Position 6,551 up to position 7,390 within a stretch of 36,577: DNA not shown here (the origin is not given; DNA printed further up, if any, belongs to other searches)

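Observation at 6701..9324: Three-gene starter cassette: Rv2949c-type chorismate pyruvate-lyase, stand-alone adenylating enzyme and stand-alone carrier protein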

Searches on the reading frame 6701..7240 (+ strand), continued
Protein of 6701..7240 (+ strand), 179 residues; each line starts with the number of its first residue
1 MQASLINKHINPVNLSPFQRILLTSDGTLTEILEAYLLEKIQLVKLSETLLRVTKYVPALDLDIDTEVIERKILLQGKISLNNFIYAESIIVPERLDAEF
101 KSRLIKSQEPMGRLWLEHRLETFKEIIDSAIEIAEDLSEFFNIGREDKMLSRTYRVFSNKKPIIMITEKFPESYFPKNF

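Call 78: search_protein_families(library=ncbifam, proteins=[L074:16844-18046:+, L074:18088-19422:+, L074:15043-16767:+, L074:19752-20369:+, L074:8797-9894:+, L074:10576-12111:+, L074:9908-10540:+], max_evalue=1e-10)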
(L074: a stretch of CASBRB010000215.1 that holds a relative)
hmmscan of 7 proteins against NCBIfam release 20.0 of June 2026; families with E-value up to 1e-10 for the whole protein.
L074:16844-18046:+ (400 aa): 35 families (the best 25 are shown)
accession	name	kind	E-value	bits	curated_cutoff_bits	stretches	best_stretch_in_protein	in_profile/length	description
NF006091.0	PRK08243.1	subfamily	5.2e-124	414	351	1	8-399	2-388/393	4-hydroxybenzoate 3-monooxygenase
TIGR02360.1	pbenz_hydroxyl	equivalog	1.4e-100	336.9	538.7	1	7-399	1-388/390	4-hydroxybenzoate 3-monooxygenase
NF004829.0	PRK06183.1-3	subfamily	1.9e-33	116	390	1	3-362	3-365/520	bifunctional 3-(3-hydroxy-phenyl)propionate/3-hydroxycinnamic acid hydroxylase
NF004780.0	PRK06126.1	subfamily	3.4e-27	94.9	445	1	126-353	145-372/552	hypothetical protein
NF004831.0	PRK06183.1-5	equivalog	4.7e-27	94.6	546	1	1-344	1-340/568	bifunctional 3-(3-hydroxy-phenyl)propionate/3-hydroxycinnamic acid hydroxylase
NF004832.0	PRK06184.1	subfamily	5.5e-26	91.4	476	1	7-355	5-353/506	hypothetical protein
NF005303.0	PRK06834.1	subfamily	1.4e-23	83.2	625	1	9-342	4-322/488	hypothetical protein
NF005612.0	PRK07364.1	equivalog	2.7e-22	78.9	487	1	3-339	13-351/415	FAD-dependent hydroxylase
TIGR01988.1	Ubi-OHases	subfamily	9.4e-22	77.4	224.65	1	11-340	2-336/387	ubiquinone biosynthesis hydroxylase, UbiH/UbiF/VisC/COQ6 family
NF006092.0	PRK08244.1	equivalog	6e-21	74.7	644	1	8-175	2-164/494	monooxygenase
NF004834.1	PRK06185.1-3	subfamily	6.7e-21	74.6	500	1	4-175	3-175/420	FAD-dependent oxidoreductase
NF046068.1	AkvoneHdxseDnrF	equivalog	8.9e-21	74.3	650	1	118-342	118-345/439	aklavinone 12-hydroxylase DnrF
NF033145.1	rif_monoox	equivalog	1e-20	74.1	800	0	280-341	264-325/472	rifampin monooxygenase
NF004835.0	PRK06185.1-4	equivalog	6.8e-20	71.2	601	1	3-175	5-178/411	FAD-dependent oxidoreductase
NF005313.0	PRK06847.1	subfamily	3.5e-19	69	372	1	9-344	5-338/375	hypothetical protein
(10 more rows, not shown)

L074:18088-19422:+ (444 aa): 1 family
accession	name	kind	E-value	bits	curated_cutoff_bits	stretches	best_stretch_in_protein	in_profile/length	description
TIGR03214.2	ura-cupin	equivalog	1.8e-11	44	200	0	327-389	57-122/249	(S)-ureidoglycine aminohydrolase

L074:15043-16767:+ (574 aa): 1 family
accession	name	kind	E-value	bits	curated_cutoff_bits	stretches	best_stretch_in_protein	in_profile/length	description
NF033113.0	halo_ClmS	equivalog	4.1e-15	55.3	900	1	6-362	3-333/570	chloramphenicol-biosynthetic FADH2-dependent halogenase CmlS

L074:19752-20369:+ (205 aa): 4 families
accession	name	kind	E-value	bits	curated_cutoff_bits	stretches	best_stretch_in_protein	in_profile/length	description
NF010579.0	PRK13972.1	equivalog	2.8e-56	190.4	332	1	1-196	1-202/215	GSH-dependent disulfide bond oxidoreductase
NF008731.0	PRK11752.1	equivalog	2.6e-49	168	325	1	2-199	45-258/287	glutathione-dependent disulfide-bond oxidoreductase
NF007831.0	PRK10542.1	equivalog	6.7e-18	65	198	1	15-196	14-194/201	glutathione transferase GstA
TIGR01262.1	maiA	equivalog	1.4e-15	57.5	171.05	1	12-196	11-202/211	maleylacetoacetate isomerase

L074:8797-9894:+ (365 aa): 8 families
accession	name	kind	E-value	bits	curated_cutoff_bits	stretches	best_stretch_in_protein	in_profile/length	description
NF009933.0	PRK13396.1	subfamily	1.3e-201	669.1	486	1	1-343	1-343/352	3-deoxy-7-phosphoheptulonate synthase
NF006421.0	PRK08673.1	subfamily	1.2e-136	455.4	335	1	1-341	1-333/338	3-deoxy-7-phosphoheptulonate synthase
TIGR01361.1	DAHP_synth_Bsub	equivalog_domain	1.2e-116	388.7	267.75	1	94-336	19-259/260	3-deoxy-7-phosphoheptulonate synthase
NF009239.0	PRK12595.1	equivalog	1.9e-97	326.4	279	1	86-340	106-356/360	bifunctional 3-deoxy-7-phosphoheptulonate synthase/chorismate mutase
NF041229.1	BagF_FevY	exception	7.9e-96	321.2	700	1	20-332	16-320/340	phospho-2-dehydro-3-deoxyheptonate aldolase BagF/FevY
TIGR01362.1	KDO8P_synth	equivalog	7.9e-36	123.6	314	1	102-339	3-254/258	3-deoxy-8-phosphooctulonate synthase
NF003543.0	PRK05198.1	equivalog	7.9e-36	123.5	242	1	96-340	12-270/273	3-deoxy-8-phosphooctulonate synthase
NF009109.0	PRK12457.1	equivalog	2e-20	73.2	457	1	97-338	12-269/281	3-deoxy-8-phosphooctulonate synthase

L074:10576-12111:+ (511 aa): 102 families (the best 25 are shown)
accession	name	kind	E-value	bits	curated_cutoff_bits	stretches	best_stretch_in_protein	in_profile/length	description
NF004837.0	PRK06187.1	subfamily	2.7e-113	379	476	1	2-510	10-518/531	long-chain-fatty-acid--CoA ligase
NF006182.0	PRK08316.1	subfamily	1.2e-93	314.4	663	1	5-510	16-513/523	fatty acyl-CoA synthetase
NF006181.0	PRK08314.1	subfamily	1.8e-88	297.2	705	2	161-510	208-550/563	long-chain-fatty-acid--CoA ligase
NF004114.0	PRK05605.1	equivalog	1.8e-86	290.7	766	2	160-510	224-565/575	long-chain-fatty-acid--CoA ligase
NF005801.1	PRK07656.1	equivalog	4.6e-85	286.2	657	1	5-510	6-499/500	FadD3 family acyl-CoA ligase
NF005307.0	PRK06839.1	equivalog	3.9e-83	279.8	748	1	13-510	15-489/496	o-succinylbenzoate--CoA ligase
NF005676.0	PRK07470.1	equivalog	5.8e-80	269.4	774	1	2-509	22-524/544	acyl-CoA synthetase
NF005702.0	PRK07514.1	subfamily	1.6e-79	267.6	558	1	4-508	7-494/506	malonyl-CoA synthase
NF009233.0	PRK12583.1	subfamily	4.8e-78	262.9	832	2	160-507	204-543/558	fatty acid CoA ligase family protein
TIGR03098.1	ligase_PEP_1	hypoth_equivalog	6.3e-78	262.5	592.35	1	2-510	2-514/517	acyl-CoA ligase (AMP-forming), exosortase A system-associated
NF052269.1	Staph_lig_FadD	equivalog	9.1e-78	261.8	650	1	23-510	25-489/499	long-chain-fatty-acid--CoA ligase FadD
NF005220.0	PRK06710.1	equivalog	9.8e-76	255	1116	2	136-511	185-550/563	long-chain-fatty-acid--CoA ligase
NF005463.0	PRK07059.1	subfamily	8.2e-75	252.3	869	2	159-510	205-552/557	long-chain-fatty-acid--CoA ligase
NF004511.1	PRK05852.1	equivalog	9.5e-75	252.1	650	1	2-509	1-499/505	FadD7 family fatty acid--CoA ligase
NF002966.0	PRK03640.1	equivalog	1e-74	251.9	556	1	4-510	6-476/483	o-succinylbenzoate--CoA ligase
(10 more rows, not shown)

L074:9908-10540:+ (210 aa): 0 families
